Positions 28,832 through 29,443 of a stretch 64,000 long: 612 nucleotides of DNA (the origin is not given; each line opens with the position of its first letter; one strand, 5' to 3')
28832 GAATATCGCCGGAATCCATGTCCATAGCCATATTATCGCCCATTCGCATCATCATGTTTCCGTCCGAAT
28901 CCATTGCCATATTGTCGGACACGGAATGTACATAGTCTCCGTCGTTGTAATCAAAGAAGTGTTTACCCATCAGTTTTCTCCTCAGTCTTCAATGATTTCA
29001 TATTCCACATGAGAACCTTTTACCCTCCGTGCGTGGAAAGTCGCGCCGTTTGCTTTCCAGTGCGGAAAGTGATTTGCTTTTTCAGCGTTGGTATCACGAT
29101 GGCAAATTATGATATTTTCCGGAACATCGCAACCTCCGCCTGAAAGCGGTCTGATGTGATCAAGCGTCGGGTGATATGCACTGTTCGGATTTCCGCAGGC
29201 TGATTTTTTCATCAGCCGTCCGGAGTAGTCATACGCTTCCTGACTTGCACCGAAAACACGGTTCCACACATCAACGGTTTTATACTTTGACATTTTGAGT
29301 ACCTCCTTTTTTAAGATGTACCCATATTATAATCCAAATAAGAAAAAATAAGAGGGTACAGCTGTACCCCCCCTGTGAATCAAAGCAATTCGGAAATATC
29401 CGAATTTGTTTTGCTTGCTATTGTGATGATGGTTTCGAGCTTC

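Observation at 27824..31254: Candidate undescribed defence-type locus: HTH-tailed ABC/SMC ATPase + mini-HNH + zinc-ribbon membrane protein bracketed by two paralogous acidic mini-proteins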

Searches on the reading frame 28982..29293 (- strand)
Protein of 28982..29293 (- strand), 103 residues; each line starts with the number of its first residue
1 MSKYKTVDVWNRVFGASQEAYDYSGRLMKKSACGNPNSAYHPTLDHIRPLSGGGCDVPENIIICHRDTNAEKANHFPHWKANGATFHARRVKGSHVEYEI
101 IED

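Call 4: search_protein_families(library=pfam, proteins=[window:28982-29293:-], max_evalue=0.1)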
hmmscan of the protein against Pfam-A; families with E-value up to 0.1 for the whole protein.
window:28982-29293:- (103 aa): 3 families
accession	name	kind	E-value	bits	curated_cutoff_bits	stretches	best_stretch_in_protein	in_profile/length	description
PF13395.12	HNH_4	-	3.8e-05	24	22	1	44-78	20-54/54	HNH endonuclease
PF01844.29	HNH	-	0.00082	19.9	21.4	1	33-71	4-43/47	HNH endonuclease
PF14279.12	HNH_5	-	0.0047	17.3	27.5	1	33-66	4-38/56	HNH endonuclease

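Call 5: search_protein_families(library=padloc, proteins=[window:28982-29293:-], max_evalue=0.1)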
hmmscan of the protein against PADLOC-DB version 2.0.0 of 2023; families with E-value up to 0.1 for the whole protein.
window:28982-29293:- (103 aa): 0 families

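Call 6: search_protein_families(library=ncbifam, proteins=[window:28982-29293:-], max_evalue=0.1)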
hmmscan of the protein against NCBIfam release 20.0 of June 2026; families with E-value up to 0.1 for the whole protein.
window:28982-29293:- (103 aa): 3 families
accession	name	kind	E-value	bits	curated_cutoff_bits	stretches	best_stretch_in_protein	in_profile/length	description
NF049971.1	CRISPR_Cas9d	exception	2.6e-06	26.4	375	1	43-80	564-602/986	type II CRISPR RNA-guided endonuclease Cas9d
TIGR01865.2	cas_Csn1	equivalog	0.0018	16.6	100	1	44-78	596-630/1070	type II CRISPR RNA-guided endonuclease Cas9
NF040563.1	guided_IscB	equivalog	0.0041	16.3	175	1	41-75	204-238/314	RNA-guided endonuclease IscB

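Call 15: find_homologous_proteins(query=window:28982-29293:-, max_evalue=0.001)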
Query window:28982-29293:- (103 aa): 548 proteins with E <= 0.001 among 548 candidates; the best 120 are listed.
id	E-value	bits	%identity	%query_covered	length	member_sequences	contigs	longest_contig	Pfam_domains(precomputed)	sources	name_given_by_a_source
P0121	8.2e-64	230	95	100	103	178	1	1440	-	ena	-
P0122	8.3e-59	214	88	100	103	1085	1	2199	PF13395.13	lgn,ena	-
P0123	2.4e-58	213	87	100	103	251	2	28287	-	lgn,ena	-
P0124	2.5e-58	213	87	100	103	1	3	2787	-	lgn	-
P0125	3.3e-56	206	85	100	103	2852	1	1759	PF13395.13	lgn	-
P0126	5.9e-56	205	85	100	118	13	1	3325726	PF13395.13,PF01844.30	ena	-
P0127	4.8e-55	202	83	100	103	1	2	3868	-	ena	-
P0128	1.3e-54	201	81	100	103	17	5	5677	PF13395.13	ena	-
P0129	1.4e-54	201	82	100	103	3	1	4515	PF13395.13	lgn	-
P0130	1.8e-54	200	82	100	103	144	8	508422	PF13395.13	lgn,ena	-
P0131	4.0e-54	199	83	100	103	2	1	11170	PF13395.13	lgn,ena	-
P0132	5.8e-54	199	82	100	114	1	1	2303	-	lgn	-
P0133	1.5e-53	197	81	98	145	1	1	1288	-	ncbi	-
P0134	1.9e-53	197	79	100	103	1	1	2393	-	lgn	-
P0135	4.5e-53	196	81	100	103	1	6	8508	PF13395.13,PF01844.30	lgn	-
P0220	2.2e-46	174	73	100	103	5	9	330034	-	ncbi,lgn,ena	-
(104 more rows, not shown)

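Call 22: search_solved_structures(query=window:28982-29293:-, max_evalue=1, show_alignments=3)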
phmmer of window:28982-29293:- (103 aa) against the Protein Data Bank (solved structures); distinct sequences matched with E-value up to 1: 2.
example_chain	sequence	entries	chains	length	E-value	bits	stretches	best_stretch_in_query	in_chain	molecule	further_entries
5mkw_A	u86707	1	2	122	0.18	15.2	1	34-74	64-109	DNA annealing helicase and endonuclease ZRANB3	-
8d2k_A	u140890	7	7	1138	0.43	14.1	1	32-81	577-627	CRISPR-associated endonuclease, Csn1 family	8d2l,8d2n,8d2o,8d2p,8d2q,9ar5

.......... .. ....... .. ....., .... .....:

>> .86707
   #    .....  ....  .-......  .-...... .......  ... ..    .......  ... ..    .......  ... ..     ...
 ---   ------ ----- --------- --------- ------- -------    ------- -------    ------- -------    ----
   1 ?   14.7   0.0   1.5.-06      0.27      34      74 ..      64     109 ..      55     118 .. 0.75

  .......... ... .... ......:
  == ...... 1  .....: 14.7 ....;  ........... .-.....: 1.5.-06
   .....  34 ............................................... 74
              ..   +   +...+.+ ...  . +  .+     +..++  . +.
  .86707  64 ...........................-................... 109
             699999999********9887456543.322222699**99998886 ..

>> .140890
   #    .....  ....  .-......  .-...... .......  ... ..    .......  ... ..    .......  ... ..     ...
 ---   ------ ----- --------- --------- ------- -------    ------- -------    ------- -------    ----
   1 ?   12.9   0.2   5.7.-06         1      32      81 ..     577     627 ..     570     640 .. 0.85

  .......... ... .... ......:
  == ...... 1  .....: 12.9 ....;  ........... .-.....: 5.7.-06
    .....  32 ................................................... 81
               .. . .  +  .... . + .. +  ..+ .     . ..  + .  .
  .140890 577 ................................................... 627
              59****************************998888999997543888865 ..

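Call 25: search_protein_families(library=phrogs, proteins=[window:28982-29293:-], max_evalue=0.01)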
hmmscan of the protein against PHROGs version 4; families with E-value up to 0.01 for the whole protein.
window:28982-29293:- (103 aa): 10 families
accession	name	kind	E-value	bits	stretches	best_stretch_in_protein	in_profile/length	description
phrog_7785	-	DNA, RNA and nucleotide metabolism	1.2e-06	29.6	1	32-84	75-123/147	HNH endonuclease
phrog_1035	-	DNA, RNA and nucleotide metabolism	1.5e-06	29.3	1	17-77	158-215/271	endonuclease VII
phrog_9645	-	DNA, RNA and nucleotide metabolism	1.1e-05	26.1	1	25-78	21-75/168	HNH endonuclease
phrog_2214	-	DNA, RNA and nucleotide metabolism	2e-05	24.9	1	31-84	197-249/429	HNH endonuclease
phrog_338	-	DNA, RNA and nucleotide metabolism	7.1e-05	23.3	1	33-84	213-271/340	HNH endonuclease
phrog_16726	-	DNA, RNA and nucleotide metabolism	0.00051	20.9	1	39-75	107-143/308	HNH endonuclease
phrog_8660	-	DNA, RNA and nucleotide metabolism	0.0013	19.9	1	6-87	112-191/196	HNH endonuclease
phrog_1271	-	DNA, RNA and nucleotide metabolism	0.0032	17.9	1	33-74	272-317/361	HNH endonuclease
phrog_14314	-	DNA, RNA and nucleotide metabolism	0.0048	18.2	1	33-75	22-64/252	HNH endonuclease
phrog_6050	-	DNA, RNA and nucleotide metabolism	0.009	15.9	1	27-75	308-360/402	HNH endonuclease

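Call 49: search_solved_structures(query=A4, max_evalue=10, show_alignments=2)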
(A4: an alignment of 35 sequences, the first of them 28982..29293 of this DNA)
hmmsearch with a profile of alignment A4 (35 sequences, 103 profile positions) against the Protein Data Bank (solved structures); distinct sequences matched with E-value up to 10: 19.
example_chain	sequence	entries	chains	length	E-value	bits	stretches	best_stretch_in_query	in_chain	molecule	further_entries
8d2k_A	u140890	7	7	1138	0.0031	20.8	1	32-91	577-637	CRISPR-associated endonuclease, Csn1 family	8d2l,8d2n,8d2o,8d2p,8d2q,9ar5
9k30_A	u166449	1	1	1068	0.041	17.2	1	13-79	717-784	TbaIscB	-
6rj9_C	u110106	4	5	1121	0.097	16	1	12-79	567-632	CRISPR-associated endonuclease Cas9 1 | Streptococcus Thermophilus 1 Cas9 | Cas 9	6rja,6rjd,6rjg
9wn6_B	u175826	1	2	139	0.19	15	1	13-85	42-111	CRISPR-associated endonuclease Cas9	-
6jhw_B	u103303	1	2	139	0.19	15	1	13-85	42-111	CRISPR-associated endonuclease Cas9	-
5vgb_A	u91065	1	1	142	0.2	14.9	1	13-85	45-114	CRISPR-associated endonuclease Cas9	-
9j1y_A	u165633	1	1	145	0.21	14.9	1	13-85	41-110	CRISPR-associated endonuclease Cas9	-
9j1z_B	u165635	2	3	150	0.23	14.8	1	13-85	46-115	CRISPR-associated endonuclease Cas9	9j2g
9sjn_A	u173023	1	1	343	0.29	14.4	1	44-80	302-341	Cas8f fusion with HNH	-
8ydb_J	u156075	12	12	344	0.29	14.4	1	44-80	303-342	Cas8f fusion with HNH | HNH endonuclease | a protein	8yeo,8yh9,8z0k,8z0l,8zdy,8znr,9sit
6o56_A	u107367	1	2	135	0.33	14.3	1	43-80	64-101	CRISPR-associated endonuclease Cas9/Csn1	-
8w1p_G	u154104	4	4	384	0.34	14.2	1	44-80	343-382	Cas8 | Cas8f fusion with HNH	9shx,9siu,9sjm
8if0_X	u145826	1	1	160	0.41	14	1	21-85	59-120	CRISPR-associated endonuclease Cas9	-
6j9n_A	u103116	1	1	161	0.41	14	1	21-85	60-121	CRISPR-associated endonuclease Cas9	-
9k32_A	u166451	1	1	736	0.49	13.7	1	33-77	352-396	HNH nuclease domain-containing protein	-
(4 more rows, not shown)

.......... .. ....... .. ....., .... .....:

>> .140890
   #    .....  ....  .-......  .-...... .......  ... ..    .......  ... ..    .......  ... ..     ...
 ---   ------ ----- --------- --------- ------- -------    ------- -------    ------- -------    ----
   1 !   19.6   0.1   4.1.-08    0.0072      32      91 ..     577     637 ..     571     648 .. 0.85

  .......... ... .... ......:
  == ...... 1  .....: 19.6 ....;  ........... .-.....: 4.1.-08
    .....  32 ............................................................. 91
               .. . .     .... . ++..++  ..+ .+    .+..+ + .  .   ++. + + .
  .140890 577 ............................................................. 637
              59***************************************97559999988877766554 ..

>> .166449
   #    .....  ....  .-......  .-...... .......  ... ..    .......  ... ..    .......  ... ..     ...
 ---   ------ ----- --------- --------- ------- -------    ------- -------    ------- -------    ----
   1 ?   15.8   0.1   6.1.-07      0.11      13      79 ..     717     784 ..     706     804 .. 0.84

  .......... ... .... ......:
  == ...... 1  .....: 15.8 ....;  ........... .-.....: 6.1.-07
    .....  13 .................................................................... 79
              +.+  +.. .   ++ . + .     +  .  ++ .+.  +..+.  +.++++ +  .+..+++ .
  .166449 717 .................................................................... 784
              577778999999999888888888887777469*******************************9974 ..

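Call 54: predict_structure(alignment_id=A4)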
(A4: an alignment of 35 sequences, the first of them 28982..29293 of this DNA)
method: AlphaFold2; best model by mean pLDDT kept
length: 103 residues; sequences in the alignment: 35
mean_pLDDT: 56.1   pTM: 0.46
mean pLDDT of the five models: 56.1, 54.2, 54.1, 53.7, 52.1
residues with pLDDT >= 90: 0; 70-90: 14; 50-70: 49; < 50: 40
segments of 3 or more residues with pLDDT < 50: 1-3, 33-55, 66-76
pLDDT, mean of each block of 10 residues (from residue 1): 56 74 66 46 44 48 47 48 63 65 69
secondary structure, 60 per line:
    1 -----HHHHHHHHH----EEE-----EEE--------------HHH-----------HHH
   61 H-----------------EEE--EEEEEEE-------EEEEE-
elements in order: H6-14 E19-21 E27-29 H58-61 E79-81 E84-90 E98-102

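Call 71: find_encoding_contigs(protein=P0126, flank=6000, max_places=2)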
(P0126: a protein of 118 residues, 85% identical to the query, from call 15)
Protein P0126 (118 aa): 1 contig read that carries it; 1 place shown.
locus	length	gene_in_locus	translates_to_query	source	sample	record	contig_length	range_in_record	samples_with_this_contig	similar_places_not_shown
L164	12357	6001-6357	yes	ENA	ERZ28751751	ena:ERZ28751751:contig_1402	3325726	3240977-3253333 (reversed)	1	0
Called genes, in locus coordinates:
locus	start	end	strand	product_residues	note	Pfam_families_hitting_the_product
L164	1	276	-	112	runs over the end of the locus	-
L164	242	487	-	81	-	PF13560:HTH_31, PF07022:Phage_CI_repr (weak), PF12844:HTH_19, PF01381:HTH_3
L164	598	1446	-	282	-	-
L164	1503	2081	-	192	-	-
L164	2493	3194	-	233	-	-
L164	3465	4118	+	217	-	PF01381:HTH_3, PF13384:HTH_23 (faint), PF13443:HTH_26, PF13560:HTH_31, PF00717:Peptidase_S24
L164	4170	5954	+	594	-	PF02463:SMC_N, PF13175:AAA_15, PF13476:AAA_23 (faint), PF13304:AAA_21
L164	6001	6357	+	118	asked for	PF13395:HNH_4 (weak), PF01844:HNH (weak)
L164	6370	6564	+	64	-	-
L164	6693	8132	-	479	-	PF07881:Fucose_iso_N1, PF07882:Fucose_iso_N2, PF02952:Fucose_iso_C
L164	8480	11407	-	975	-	-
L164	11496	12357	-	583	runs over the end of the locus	PF09479:Flg_new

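Call 72: find_encoding_contigs(protein=P0130, flank=6000, max_places=4)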
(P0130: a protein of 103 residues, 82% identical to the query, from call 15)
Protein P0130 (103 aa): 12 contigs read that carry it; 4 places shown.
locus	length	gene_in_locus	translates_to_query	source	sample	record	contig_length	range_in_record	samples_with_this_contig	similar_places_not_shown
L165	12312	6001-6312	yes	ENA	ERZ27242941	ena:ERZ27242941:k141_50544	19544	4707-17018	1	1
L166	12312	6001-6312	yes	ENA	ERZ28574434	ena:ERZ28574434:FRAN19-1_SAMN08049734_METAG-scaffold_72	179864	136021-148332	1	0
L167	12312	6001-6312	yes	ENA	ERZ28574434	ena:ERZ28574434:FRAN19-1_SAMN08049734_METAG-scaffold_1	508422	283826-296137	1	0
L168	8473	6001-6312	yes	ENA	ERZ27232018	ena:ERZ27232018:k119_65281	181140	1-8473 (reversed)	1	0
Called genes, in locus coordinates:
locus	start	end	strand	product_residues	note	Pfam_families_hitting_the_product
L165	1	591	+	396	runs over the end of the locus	PF14659:Phage_int_SAM_3, PF00589:Phage_integrase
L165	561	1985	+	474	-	PF14659:Phage_int_SAM_3, PF00589:Phage_integrase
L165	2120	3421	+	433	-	PF13175:AAA_15 (faint), PF02463:SMC_N (faint), PF13304:AAA_21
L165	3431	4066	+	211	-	PF13707:RloB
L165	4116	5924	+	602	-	PF02463:SMC_N, PF13175:AAA_15, PF13304:AAA_21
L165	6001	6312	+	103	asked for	PF13395:HNH_4 (weak)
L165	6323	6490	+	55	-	-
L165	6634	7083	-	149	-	-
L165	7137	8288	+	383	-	PF00438:S-AdoMet_synt_N, PF02772:S-AdoMet_synt_M, PF02773:S-AdoMet_synt_C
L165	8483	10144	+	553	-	PF07275:ArdA (faint)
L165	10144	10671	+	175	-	-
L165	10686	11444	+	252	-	PF14192:DUF4314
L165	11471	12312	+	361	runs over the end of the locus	PF00145:DNA_methylase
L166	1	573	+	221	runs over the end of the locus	-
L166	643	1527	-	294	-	PF01381:HTH_3, PF12844:HTH_19, PF13443:HTH_26 (weak), PF13560:HTH_31, PF13424:TPR_12 (weak)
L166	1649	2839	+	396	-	PF14659:Phage_int_SAM_3, PF00589:Phage_integrase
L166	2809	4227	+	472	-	PF14659:Phage_int_SAM_3, PF00589:Phage_integrase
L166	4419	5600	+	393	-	PF14022:DUF4238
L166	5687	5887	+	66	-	PF01381:HTH_3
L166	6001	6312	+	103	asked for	PF13395:HNH_4 (weak)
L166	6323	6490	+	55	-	-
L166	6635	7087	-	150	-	-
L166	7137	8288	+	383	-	PF00438:S-AdoMet_synt_N, PF02772:S-AdoMet_synt_M, PF02773:S-AdoMet_synt_C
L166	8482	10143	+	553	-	PF07275:ArdA (weak)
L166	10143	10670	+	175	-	-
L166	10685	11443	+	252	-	PF14192:DUF4314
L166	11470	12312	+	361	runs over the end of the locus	PF00145:DNA_methylase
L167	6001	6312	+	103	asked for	PF13395:HNH_4 (weak)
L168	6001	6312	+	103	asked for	PF13395:HNH_4 (weak)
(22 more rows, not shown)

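Call 73: find_encoding_contigs(protein=P0220, flank=6000, max_places=4)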
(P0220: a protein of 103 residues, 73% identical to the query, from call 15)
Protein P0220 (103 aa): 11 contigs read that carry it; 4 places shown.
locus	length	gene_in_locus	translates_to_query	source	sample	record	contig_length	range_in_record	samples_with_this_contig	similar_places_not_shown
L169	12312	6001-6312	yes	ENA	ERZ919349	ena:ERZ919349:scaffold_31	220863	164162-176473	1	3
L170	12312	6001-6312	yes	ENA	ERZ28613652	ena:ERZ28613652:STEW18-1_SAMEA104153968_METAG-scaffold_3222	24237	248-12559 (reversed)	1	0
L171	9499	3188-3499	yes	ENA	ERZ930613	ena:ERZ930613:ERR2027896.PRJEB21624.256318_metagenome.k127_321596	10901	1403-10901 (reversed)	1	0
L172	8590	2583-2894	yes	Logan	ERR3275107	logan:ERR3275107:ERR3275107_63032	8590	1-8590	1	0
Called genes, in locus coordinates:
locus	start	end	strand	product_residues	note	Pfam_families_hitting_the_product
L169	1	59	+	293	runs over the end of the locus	PF01381:HTH_3, PF12844:HTH_19 (weak), PF13443:HTH_26, PF13560:HTH_31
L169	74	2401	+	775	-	-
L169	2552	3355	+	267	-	-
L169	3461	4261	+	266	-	-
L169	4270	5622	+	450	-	-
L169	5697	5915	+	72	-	PF01381:HTH_3 (weak)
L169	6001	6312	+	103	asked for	-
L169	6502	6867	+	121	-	-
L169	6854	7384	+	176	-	PF06114:Peptidase_M78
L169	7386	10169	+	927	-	PF13289:SIR2_2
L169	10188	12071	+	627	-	PF04851:ResIII (faint), PF09848:SLFN-g3_helicase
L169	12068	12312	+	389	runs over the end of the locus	-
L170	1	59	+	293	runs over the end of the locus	PF01381:HTH_3, PF12844:HTH_19 (weak), PF13443:HTH_26, PF13560:HTH_31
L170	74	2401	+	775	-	-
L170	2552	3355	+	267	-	-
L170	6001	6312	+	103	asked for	-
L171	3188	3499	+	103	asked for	-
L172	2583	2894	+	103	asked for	-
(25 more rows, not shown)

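Call 85: search_protein_families(library=padloc, proteins=[L166:4419-5600:+, L169:4270-5622:+, L169:3461-4261:+], max_evalue=0.001)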
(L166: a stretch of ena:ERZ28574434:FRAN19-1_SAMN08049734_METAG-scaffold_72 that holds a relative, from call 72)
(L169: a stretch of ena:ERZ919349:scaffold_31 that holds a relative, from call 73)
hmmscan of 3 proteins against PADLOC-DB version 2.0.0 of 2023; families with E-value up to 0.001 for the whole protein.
L166:4419-5600:+ (393 aa): 0 families

L169:4270-5622:+ (450 aa): 0 families

L169:3461-4261:+ (266 aa): 0 families

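Call 86: search_protein_families(library=pfam, proteins=[L166:4419-5600:+, L169:4270-5622:+, L169:3461-4261:+], max_evalue=0.001)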
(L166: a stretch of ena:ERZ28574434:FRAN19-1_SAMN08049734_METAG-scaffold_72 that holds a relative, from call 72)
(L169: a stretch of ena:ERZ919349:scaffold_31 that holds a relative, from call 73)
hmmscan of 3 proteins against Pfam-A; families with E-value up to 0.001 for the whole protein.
L166:4419-5600:+ (393 aa): 1 family
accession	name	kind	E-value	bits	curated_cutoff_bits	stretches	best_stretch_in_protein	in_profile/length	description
PF14022.11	DUF4238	-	6e-18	65.7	27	1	8-264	2-242/281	Protein of unknown function (DUF4238)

L169:4270-5622:+ (450 aa): 0 families

L169:3461-4261:+ (266 aa): 0 families
